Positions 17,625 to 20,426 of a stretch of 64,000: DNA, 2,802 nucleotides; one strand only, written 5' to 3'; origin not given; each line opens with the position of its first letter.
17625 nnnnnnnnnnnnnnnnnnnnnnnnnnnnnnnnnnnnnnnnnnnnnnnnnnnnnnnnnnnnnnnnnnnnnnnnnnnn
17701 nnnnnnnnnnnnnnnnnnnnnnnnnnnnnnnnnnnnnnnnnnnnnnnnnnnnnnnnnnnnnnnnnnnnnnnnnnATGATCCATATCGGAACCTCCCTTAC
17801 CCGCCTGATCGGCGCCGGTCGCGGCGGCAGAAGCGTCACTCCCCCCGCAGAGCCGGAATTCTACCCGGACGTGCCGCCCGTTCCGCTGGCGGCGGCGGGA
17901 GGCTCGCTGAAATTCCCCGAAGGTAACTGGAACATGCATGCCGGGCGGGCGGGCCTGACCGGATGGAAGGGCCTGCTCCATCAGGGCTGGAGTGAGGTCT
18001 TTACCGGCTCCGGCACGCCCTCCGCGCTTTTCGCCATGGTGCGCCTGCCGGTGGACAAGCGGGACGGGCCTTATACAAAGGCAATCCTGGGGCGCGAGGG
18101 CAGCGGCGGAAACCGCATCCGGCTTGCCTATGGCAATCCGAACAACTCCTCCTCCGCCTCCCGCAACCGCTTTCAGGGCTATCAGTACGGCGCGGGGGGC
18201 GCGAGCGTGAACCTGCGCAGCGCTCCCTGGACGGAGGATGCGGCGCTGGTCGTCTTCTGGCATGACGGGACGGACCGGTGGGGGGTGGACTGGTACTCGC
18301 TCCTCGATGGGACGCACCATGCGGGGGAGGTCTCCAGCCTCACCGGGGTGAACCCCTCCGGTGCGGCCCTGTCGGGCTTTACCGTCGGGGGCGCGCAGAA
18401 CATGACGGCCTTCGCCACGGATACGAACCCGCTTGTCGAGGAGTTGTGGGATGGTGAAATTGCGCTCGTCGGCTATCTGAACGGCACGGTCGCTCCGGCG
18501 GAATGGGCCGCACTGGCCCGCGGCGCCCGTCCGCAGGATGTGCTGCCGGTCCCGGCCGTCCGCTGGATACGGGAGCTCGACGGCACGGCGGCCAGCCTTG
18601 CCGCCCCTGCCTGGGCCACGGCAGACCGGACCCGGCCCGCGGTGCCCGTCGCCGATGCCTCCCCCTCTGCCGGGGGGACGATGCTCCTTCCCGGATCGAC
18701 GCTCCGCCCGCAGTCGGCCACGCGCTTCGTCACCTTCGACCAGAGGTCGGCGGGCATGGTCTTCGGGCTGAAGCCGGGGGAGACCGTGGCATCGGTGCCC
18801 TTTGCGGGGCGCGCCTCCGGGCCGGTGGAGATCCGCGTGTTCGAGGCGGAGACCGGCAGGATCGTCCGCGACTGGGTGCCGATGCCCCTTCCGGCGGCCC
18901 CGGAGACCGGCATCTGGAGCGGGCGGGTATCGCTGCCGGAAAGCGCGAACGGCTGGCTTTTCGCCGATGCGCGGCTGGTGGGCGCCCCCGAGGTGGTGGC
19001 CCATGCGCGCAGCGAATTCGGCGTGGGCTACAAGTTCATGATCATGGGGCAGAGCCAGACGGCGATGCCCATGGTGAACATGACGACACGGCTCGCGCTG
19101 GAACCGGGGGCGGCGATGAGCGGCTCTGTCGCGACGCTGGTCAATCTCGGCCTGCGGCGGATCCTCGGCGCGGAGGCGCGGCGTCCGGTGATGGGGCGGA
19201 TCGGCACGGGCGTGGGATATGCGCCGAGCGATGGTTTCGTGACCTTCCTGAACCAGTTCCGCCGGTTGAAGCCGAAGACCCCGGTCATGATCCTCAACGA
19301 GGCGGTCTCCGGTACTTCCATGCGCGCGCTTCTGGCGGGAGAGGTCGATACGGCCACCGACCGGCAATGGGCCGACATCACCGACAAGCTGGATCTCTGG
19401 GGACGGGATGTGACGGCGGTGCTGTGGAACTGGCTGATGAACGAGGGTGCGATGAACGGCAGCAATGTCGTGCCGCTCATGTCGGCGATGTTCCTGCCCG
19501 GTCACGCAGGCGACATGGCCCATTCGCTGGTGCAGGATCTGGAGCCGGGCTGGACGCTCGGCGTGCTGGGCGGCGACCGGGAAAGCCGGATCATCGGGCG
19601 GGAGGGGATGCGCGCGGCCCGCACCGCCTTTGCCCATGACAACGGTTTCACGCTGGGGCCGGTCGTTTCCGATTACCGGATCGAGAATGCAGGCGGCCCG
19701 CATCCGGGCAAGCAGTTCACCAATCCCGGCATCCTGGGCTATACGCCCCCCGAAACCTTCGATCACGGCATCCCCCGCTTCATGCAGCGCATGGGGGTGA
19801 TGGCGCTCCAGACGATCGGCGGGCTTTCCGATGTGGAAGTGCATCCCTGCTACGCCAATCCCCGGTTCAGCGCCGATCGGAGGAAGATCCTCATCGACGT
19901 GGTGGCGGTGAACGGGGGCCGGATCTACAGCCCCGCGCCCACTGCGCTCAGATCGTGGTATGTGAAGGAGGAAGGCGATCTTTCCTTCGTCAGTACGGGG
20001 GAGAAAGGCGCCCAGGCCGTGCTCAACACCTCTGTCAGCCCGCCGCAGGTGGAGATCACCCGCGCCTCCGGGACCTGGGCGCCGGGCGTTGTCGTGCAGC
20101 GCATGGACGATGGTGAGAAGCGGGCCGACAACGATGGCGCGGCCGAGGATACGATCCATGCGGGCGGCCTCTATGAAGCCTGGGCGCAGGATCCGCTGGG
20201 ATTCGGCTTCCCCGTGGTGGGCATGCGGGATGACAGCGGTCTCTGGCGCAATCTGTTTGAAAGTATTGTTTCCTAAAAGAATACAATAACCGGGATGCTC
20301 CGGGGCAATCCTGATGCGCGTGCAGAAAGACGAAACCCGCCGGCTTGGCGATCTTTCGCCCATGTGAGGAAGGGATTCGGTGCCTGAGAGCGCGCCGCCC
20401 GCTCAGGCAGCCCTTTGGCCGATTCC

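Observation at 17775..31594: Two paralogous two-gene modules (large SGNH/SASA-like protein + beta-helix/LamG protein) bracketing manC and an acetyltransferase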

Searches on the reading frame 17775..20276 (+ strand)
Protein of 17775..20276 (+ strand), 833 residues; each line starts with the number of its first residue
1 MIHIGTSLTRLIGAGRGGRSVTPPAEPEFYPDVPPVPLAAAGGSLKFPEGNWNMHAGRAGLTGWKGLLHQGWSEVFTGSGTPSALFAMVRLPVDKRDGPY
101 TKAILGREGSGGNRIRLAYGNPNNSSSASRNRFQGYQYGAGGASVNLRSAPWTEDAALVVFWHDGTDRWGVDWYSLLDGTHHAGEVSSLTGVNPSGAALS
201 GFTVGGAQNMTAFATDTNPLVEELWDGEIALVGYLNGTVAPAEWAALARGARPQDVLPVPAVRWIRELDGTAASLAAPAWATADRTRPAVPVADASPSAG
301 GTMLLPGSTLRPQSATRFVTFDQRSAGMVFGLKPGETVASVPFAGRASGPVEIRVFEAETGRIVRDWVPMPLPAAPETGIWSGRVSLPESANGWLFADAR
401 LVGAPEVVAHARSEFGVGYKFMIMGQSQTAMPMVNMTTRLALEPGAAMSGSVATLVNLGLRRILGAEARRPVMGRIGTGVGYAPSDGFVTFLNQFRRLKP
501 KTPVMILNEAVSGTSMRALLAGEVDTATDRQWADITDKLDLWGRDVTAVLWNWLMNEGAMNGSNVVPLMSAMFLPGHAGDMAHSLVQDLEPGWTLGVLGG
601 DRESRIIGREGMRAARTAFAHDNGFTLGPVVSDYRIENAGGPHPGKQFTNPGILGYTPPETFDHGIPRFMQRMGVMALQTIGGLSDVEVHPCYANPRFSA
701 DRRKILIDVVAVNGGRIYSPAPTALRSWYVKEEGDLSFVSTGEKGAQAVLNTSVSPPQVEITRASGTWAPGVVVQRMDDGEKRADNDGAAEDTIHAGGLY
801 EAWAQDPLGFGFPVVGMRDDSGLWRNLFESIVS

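Call 9: search_protein_families(library=pfam, proteins=[window:17775-20276:+], max_evalue=0.1)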
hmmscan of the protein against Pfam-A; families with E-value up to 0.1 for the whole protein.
window:17775-20276:+ (833 aa): 0 families

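Call 13: search_protein_families(library=ncbifam, proteins=[window:17775-20276:+], max_evalue=0.1)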
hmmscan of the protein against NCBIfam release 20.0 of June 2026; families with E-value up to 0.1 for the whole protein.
window:17775-20276:+ (833 aa): 0 families
